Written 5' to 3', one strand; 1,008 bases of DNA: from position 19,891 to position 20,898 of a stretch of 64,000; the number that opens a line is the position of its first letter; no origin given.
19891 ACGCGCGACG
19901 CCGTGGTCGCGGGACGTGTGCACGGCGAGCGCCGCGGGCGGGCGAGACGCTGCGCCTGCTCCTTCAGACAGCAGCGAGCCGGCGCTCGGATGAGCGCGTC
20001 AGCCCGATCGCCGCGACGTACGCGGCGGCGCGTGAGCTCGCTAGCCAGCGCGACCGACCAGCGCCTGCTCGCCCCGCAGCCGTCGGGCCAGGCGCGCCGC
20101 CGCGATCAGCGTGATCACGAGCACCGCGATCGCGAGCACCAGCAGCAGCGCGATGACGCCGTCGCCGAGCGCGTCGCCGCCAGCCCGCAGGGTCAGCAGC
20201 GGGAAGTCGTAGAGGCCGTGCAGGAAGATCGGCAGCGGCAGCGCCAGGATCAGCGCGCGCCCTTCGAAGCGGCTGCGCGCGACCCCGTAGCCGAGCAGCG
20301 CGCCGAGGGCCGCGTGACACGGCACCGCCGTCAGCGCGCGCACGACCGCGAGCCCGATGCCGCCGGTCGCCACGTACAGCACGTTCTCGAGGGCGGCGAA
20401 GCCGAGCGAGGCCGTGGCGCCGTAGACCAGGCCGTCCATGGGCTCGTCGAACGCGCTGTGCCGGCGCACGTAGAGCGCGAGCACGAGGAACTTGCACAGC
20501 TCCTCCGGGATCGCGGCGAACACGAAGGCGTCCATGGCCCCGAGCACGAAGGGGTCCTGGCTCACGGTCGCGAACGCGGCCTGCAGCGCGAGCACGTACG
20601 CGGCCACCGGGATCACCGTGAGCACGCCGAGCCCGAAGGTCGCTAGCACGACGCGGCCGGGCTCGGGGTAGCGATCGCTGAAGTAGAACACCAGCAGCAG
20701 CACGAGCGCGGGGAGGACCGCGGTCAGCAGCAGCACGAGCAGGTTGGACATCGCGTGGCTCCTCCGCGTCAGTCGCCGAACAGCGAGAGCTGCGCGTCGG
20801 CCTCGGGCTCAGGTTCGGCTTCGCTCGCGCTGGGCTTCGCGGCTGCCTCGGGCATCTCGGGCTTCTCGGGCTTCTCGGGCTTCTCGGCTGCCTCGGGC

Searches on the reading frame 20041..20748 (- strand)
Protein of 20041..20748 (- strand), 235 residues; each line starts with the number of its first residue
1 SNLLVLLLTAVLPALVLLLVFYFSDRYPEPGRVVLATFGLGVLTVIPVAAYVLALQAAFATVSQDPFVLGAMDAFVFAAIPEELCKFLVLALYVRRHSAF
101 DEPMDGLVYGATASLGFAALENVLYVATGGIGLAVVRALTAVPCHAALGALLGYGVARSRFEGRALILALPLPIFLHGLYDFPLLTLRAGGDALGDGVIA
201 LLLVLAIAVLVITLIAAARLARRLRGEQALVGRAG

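Call 87: search_protein_families(library=pfam, proteins=[window:20041-20748:-], max_evalue=0.001)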
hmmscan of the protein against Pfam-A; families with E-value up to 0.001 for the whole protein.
window:20041-20748:- (235 aa): 1 family
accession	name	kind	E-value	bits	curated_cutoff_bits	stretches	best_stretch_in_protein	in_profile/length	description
PF13367.11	PrsW-protease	-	8.1e-35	120.6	23.5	1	29-207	1-193/196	PrsW family intramembrane metalloprotease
